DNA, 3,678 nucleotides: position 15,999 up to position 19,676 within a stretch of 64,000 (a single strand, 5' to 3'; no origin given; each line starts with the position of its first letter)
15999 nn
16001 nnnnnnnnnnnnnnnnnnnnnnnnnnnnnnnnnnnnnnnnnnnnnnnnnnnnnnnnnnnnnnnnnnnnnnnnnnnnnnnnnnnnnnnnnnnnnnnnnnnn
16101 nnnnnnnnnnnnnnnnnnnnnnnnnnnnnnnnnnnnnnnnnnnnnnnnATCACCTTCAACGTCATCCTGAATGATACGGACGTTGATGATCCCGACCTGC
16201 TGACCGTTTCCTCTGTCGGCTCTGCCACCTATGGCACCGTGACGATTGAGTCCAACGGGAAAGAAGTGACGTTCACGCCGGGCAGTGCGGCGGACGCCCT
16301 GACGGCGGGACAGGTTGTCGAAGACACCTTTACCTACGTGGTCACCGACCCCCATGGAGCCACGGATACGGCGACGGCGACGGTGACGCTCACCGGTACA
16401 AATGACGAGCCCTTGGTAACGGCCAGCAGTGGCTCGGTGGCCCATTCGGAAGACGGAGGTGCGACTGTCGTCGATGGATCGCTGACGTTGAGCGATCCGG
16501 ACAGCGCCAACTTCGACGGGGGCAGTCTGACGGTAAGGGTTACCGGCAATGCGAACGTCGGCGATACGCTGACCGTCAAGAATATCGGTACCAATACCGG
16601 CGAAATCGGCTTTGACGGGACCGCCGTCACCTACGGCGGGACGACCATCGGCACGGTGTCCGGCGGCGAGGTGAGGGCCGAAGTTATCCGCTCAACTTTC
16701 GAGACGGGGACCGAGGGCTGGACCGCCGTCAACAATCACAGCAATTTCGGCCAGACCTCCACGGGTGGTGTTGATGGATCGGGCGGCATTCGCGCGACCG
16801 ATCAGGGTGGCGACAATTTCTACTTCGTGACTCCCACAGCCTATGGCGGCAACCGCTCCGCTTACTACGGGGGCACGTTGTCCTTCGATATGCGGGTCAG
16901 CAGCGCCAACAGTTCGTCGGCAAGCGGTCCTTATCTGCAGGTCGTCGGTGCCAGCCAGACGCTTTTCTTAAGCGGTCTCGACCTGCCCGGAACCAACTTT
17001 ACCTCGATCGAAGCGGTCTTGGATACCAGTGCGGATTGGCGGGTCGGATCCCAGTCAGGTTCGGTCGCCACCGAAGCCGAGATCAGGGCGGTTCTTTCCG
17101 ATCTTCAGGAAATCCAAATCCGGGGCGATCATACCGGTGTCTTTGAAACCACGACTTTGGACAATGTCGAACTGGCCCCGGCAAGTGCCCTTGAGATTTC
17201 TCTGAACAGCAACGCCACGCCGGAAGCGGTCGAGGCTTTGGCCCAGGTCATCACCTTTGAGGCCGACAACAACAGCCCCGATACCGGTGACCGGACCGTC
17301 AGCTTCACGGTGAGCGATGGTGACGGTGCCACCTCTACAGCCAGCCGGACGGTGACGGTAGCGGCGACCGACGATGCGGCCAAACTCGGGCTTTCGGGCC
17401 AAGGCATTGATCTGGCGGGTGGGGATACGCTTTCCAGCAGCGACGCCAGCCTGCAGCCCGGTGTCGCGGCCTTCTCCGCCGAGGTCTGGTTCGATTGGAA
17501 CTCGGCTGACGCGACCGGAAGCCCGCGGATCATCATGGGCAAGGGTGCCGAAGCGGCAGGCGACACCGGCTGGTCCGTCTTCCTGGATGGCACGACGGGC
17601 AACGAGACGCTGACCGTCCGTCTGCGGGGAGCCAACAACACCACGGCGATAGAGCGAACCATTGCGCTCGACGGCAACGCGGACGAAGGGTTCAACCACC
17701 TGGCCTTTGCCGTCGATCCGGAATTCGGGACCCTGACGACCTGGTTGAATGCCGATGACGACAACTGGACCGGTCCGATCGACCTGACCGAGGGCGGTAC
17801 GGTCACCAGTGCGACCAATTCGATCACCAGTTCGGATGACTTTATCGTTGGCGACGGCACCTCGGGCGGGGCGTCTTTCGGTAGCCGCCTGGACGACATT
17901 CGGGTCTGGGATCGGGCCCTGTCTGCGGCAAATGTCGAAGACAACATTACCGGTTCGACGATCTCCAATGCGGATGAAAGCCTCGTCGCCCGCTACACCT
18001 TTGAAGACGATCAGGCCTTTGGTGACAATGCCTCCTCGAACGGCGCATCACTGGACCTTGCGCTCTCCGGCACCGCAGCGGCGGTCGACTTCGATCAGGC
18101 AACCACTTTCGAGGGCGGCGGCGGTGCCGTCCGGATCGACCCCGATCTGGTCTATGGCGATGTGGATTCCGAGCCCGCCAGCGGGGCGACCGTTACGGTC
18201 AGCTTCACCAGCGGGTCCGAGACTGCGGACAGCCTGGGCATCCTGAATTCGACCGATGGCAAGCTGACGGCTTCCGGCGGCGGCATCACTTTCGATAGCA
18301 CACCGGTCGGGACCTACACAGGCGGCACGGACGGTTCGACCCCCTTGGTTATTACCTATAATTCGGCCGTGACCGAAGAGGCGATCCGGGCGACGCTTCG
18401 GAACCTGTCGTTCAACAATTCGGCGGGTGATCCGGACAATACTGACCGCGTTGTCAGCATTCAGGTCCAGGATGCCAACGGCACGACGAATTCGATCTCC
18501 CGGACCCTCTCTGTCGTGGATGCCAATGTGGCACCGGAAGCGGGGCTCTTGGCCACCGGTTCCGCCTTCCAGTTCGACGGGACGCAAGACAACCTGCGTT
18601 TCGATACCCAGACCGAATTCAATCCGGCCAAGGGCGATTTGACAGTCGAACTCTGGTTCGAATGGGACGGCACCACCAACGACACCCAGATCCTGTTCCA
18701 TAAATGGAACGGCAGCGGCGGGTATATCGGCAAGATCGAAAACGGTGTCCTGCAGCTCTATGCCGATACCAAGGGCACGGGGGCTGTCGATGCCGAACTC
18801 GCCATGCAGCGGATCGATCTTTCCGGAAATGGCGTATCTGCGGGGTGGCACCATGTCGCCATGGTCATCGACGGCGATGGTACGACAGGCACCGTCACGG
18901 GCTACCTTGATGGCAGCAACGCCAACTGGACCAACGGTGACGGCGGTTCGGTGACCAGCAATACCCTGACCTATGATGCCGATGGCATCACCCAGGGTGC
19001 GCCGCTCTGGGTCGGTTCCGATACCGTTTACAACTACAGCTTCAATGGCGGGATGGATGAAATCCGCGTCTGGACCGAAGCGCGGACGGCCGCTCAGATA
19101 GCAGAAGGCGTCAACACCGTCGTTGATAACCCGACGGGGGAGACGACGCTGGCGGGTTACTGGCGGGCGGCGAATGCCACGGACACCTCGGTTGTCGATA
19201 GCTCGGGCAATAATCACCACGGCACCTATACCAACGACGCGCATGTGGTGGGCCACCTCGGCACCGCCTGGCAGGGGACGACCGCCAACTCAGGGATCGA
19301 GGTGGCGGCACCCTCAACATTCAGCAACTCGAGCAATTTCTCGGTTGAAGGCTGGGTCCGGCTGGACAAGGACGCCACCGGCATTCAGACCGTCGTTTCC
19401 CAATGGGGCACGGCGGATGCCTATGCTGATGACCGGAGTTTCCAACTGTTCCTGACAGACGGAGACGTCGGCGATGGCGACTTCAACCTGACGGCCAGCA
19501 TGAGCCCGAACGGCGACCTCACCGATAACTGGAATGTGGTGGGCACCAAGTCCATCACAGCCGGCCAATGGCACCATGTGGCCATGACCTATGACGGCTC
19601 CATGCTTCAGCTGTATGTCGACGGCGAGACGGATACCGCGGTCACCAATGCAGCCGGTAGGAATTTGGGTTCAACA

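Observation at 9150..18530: Eight copies of a ~140-aa 'SDPDS-x-FDGG' module that I cannot assign to a named family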

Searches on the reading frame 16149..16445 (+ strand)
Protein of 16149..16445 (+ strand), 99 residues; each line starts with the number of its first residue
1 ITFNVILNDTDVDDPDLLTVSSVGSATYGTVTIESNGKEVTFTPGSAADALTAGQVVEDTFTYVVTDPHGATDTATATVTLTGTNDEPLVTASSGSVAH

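Call 37: search_protein_families(library=pfam, proteins=[window:16149-16445:+], max_evalue=0.1)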
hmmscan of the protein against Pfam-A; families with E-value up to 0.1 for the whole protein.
window:16149-16445:+ (99 aa): 4 families
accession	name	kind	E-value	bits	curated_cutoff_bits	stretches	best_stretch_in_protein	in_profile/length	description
PF17963.7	Big_9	-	2.7e-14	54.2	23.6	1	1-80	19-89/89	Bacterial Ig domain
PF17803.7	Cadherin_4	-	4.3e-10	40.4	25.1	2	1-38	29-68/71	Bacterial cadherin-like domain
PF17892.7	Cadherin_5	-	4.9e-09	36.3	26.5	1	5-82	29-98/98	Cadherin-like domain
PF24908.1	Ig_SIBA-E_2nd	-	0.041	14.5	27.8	1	2-69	17-85/117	Integrin beta-like protein A-E, second Ig-like domain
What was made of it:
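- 16149..16445 (+): Ordinary Big_9/Cadherin_5 repeat between copies 6 and 7. Pfam Big_9 E 2.7e-14 (call 37).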

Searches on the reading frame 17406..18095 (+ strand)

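Call 37: search_protein_families(library=pfam, proteins=[window:17406-18095:+], max_evalue=0.1)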
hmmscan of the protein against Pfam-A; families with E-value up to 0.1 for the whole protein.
window:17406-18095:+ (230 aa): 1 family
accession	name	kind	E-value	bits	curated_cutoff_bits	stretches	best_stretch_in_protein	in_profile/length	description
PF13385.13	Laminin_G_3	-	7.7e-11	42.8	27.6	1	5-177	3-150/151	Concanavalin A-like lectin/glucanases superfamily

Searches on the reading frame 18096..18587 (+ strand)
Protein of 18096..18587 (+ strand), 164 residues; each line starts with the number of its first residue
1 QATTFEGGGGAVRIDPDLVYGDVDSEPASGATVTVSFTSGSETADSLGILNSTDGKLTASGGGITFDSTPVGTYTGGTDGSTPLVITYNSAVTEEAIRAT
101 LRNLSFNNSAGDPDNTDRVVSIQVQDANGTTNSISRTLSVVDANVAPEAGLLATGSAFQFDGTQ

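Call 8: search_protein_families(library=pfam, proteins=[window:18096-18587:+], max_evalue=10)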
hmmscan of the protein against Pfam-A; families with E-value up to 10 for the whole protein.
window:18096-18587:+ (164 aa): 2 families
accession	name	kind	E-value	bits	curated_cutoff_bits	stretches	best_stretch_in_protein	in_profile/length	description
PF10726.14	DUF2518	-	0.025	14.6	25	1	80-140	79-140/145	Protein of function (DUF2518)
PF07523.18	Big_3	-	6.6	7.5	21.2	0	9-44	29-64/68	Bacterial Ig-like domain (group 3)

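Call 9: search_protein_families(library=ncbifam, proteins=[window:18096-18587:+], max_evalue=10)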
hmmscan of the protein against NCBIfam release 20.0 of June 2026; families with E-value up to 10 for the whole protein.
window:18096-18587:+ (164 aa): 0 families

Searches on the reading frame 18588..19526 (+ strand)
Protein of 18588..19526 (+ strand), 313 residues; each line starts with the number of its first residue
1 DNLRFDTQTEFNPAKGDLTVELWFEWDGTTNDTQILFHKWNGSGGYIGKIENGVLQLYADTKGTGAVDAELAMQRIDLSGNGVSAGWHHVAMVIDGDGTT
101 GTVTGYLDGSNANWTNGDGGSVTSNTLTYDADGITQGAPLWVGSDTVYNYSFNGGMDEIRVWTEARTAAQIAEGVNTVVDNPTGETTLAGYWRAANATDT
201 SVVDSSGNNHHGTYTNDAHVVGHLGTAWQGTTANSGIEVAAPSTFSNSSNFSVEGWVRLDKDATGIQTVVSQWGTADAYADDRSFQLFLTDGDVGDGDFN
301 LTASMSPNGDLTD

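Call 37: search_protein_families(library=pfam, proteins=[window:18588-19526:+], max_evalue=0.1)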
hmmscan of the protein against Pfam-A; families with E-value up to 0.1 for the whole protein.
window:18588-19526:+ (313 aa): 2 families
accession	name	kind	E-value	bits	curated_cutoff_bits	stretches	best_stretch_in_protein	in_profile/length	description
PF13385.13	Laminin_G_3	-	2.1e-17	64.1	27.6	2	15-172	16-151/151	Concanavalin A-like lectin/glucanases superfamily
PF07953.20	Toxin_R_bind_N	-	0.0012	19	23.8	1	201-265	3-70/191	Clostridium neurotoxin, N-terminal receptor binding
